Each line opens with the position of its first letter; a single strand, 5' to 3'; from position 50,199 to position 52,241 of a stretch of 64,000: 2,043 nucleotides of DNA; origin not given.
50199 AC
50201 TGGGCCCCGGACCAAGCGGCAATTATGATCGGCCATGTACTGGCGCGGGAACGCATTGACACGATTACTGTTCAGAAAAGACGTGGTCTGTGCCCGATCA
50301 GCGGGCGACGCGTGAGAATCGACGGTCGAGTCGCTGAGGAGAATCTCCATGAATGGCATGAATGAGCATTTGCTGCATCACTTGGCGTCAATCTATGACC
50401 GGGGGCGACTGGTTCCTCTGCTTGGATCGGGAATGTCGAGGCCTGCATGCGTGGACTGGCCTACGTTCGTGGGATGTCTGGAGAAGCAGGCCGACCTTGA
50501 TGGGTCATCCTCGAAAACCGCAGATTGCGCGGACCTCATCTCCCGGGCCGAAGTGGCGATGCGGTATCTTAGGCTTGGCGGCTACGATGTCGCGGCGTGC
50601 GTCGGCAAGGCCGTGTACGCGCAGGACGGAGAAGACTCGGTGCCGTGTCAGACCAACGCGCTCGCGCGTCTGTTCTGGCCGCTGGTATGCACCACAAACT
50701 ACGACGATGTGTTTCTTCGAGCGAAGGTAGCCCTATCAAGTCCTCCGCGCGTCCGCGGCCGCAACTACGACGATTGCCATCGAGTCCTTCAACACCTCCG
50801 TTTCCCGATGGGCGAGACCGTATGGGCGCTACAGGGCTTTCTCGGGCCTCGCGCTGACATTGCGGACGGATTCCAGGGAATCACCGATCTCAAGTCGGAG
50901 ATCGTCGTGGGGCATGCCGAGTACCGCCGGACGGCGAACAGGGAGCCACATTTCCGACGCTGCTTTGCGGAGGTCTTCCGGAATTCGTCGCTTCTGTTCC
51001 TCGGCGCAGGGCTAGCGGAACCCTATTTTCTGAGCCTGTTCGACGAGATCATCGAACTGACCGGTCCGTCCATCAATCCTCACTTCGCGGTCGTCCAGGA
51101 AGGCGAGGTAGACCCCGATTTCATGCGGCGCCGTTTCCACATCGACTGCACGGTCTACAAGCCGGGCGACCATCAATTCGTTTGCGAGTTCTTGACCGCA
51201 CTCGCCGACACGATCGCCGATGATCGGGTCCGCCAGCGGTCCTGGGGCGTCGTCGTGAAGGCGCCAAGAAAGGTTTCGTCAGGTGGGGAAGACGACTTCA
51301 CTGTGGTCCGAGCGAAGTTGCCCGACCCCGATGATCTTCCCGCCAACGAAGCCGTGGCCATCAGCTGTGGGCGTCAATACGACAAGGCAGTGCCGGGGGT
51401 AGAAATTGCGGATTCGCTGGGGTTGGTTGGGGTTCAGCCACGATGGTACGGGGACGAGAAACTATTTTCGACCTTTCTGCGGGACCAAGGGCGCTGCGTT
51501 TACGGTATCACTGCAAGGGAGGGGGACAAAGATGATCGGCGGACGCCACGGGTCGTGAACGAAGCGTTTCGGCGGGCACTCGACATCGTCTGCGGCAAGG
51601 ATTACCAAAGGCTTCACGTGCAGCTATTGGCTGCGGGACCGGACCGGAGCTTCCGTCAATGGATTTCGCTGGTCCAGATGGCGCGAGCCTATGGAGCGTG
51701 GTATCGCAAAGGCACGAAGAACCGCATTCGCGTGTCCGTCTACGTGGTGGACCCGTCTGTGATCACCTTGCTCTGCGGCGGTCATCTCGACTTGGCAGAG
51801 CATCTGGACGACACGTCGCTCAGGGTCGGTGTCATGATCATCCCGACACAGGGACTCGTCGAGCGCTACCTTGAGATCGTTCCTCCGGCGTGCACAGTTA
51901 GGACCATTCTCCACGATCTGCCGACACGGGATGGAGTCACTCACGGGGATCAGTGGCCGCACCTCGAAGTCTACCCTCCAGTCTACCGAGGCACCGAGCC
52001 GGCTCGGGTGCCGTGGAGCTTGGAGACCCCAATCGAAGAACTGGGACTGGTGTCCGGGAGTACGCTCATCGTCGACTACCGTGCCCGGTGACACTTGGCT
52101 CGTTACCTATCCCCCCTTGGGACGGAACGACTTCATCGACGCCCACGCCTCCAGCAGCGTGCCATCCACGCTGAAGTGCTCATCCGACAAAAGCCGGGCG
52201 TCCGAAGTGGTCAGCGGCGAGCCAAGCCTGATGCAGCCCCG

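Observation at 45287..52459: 70-bp direct repeats derived from an integrase 3' end bracket a 7.1-kb cargo block and truncate a NirK-like gene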

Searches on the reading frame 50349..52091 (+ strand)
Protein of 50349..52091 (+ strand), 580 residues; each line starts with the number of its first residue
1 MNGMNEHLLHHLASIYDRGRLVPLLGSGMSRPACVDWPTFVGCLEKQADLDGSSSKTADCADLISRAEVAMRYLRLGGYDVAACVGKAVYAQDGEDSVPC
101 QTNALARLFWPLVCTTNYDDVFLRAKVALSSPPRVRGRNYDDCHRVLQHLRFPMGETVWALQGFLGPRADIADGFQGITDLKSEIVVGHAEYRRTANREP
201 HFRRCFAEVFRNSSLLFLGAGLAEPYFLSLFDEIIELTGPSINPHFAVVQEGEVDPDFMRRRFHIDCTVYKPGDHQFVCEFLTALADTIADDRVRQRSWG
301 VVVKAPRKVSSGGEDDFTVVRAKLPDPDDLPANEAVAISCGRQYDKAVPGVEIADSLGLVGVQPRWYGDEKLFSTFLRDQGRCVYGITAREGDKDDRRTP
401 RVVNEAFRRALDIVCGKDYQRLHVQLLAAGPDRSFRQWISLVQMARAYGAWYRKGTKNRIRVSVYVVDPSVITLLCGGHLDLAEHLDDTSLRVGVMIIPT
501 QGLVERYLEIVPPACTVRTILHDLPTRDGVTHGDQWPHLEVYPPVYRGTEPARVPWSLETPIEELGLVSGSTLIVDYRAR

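Call 13: search_protein_families(library=pfam, proteins=[window:50349-52091:+], max_evalue=0.01)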
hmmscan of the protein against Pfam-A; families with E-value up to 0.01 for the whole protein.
window:50349-52091:+ (580 aa): 1 family
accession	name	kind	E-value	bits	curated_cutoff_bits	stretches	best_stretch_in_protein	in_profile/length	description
PF13289.12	SIR2_2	-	2e-15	57.6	24.5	1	112-260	2-129/141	SIR2-like domain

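Call 46: search_protein_families(library=padloc, proteins=[window:50349-52091:+], max_evalue=0.01)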
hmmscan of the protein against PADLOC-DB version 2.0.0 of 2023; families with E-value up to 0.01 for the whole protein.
window:50349-52091:+ (580 aa): 2 families
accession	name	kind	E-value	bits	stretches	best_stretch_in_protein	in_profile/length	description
PDLC03856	LmuA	-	0.0012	16.1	1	6-122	2-127/433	-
PDLC00407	ThsA1|ThsA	-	0.0043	13.7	0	177-254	151-228/478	STALD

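Call 49: find_homologous_proteins(query=window:50349-52091:+, max_evalue=1e-10)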
Query window:50349-52091:+ (580 aa): 275 proteins with E <= 1e-10 among 8000 candidates; the best 120 are listed.
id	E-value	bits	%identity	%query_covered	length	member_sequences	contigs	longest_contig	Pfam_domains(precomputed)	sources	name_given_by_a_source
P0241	0.0e+0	1361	100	100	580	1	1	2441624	PF13289.13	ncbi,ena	-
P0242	1.3e-277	940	73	99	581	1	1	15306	PF13289.13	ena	-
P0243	5.8e-254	862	69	99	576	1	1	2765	PF13289.13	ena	-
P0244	5.1e-240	816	74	83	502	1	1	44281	PF13289.13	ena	-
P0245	2.6e-182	625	54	99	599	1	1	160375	PF13289.13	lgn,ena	-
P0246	9.9e-182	623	53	99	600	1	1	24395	PF13289.13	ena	-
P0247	3.0e-170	585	51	99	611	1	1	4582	PF13289.13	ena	-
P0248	7.2e-170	584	49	99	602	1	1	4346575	PF13289.13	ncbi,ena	-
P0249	2.9e-168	579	51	99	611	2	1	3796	PF13289.13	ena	-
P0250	1.9e-158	546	50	99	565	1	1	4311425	PF13289.13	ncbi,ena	-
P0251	1.4e-154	534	49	99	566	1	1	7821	PF13289.13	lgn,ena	-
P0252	6.0e-154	532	47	99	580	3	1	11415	PF13289.13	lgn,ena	-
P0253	9.8e-150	518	47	99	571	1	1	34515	PF13289.13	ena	-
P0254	4.3e-149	516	47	98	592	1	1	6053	PF13289.13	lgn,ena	-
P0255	8.0e-146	505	47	98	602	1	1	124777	PF13289.13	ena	-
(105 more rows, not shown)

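Call 50: find_encoding_contigs(protein=P0241, flank=10000, max_places=4)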
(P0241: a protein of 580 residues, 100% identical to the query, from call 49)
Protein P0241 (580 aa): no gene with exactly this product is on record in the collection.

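Call 51: find_encoding_contigs(protein=P0242, flank=10000, max_places=4)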
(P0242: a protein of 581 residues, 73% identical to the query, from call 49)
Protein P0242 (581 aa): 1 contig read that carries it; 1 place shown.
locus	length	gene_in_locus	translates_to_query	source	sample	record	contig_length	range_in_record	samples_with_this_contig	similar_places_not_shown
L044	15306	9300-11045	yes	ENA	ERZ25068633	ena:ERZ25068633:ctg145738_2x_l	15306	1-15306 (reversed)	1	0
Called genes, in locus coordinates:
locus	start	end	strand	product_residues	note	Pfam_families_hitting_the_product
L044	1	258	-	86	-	?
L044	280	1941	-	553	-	PF24121:Cas8b_N, PF24122:Cas8b_C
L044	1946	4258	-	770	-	PF18019:Cas3_HD, PF04851:ResIII, PF00270:DEAD, PF00271:Helicase_C (weak), PF22590:Cas3-like_C_2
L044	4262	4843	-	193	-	PF09559:Cas6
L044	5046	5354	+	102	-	-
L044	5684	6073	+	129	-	PF15919:HicB_lk_antitox, PF15970:HicB-like_2 (weak), PF01402:RHH_1 (weak)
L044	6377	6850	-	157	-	-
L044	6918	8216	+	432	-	-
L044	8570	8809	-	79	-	-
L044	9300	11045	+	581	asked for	PF13289:SIR2_2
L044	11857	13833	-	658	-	PF13481:AAA_25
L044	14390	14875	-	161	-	-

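Call 52: find_encoding_contigs(protein=P0244, flank=10000, max_places=4)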
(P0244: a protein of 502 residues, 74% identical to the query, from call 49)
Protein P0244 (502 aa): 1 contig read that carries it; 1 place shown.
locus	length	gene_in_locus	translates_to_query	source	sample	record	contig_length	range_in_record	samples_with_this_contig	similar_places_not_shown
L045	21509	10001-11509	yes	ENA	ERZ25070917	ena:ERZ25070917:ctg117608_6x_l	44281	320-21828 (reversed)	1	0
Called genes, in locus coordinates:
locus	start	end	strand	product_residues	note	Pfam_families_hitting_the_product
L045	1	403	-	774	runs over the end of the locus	PF02706:Wzz, PF13807:GNVR, PF01656:CbiA (weak), PF13614:AAA_31 (weak)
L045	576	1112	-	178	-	PF02563:Poly_export, PF10531:SLBB, PF22461:SLBB_2 (weak)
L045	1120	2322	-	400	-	PF10082:BBP2_2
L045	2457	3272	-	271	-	-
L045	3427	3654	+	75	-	PF22640:ManC_GMP_beta-helix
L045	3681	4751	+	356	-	PF01370:Epimerase, PF04321:RmlD_sub_bind, PF16363:GDP_Man_Dehyd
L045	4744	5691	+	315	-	PF01370:Epimerase, PF04321:RmlD_sub_bind (weak), PF16363:GDP_Man_Dehyd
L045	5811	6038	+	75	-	-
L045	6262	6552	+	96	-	PF00717:Peptidase_S24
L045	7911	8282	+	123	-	PF13358:DDE_3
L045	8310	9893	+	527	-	PF03781:FGE-sulfatase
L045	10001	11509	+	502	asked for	PF13289:SIR2_2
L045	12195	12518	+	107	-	PF12834:Phage_int_SAM_2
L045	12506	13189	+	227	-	-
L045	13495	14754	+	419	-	PF13091:PLDc_2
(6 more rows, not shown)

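Call 61: list_cluster_members(proteins=[P0241, P0121, P0017])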
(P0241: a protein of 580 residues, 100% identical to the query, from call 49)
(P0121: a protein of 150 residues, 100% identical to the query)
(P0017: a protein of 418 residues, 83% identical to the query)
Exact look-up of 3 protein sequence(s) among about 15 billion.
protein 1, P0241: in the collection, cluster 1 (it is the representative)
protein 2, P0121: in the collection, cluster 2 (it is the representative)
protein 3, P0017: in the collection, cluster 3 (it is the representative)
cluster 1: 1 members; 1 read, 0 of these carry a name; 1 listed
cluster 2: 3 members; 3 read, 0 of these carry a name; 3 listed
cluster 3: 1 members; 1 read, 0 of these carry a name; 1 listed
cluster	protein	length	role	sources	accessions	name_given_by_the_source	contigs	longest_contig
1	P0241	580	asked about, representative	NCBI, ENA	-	-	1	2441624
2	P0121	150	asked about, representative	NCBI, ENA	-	-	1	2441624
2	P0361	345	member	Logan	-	-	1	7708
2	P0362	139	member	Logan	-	-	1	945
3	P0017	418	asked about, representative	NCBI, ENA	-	-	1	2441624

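Call 63: find_encoding_contigs(protein=P0361, flank=10000, max_places=4)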
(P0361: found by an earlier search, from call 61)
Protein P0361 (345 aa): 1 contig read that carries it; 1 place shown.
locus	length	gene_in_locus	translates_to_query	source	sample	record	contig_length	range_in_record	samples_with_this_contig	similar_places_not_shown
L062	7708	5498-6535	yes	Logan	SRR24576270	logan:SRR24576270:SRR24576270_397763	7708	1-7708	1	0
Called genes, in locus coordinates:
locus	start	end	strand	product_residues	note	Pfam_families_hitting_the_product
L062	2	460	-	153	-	?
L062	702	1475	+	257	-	PF00702:Hydrolase (faint), PF13419:HAD_2 (weak)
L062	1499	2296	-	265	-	PF04248:NTP_transf_9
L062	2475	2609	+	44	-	PF00578:AhpC-TSA, PF08534:Redoxin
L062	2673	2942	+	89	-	PF00578:AhpC-TSA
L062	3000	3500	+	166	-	PF00383:dCMP_cyt_deam_1, PF14437:MafB19-deam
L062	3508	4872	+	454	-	PF03972:MmgE_PrpD_N, PF19305:MmgE_PrpD_C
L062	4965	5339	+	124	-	PF00903:Glyoxalase, PF18029:Glyoxalase_6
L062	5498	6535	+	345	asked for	PF07731:Cu-oxidase_2 (weak), PF07732:Cu-oxidase_3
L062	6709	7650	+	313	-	PF01564:Spermine_synth (faint)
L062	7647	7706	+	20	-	?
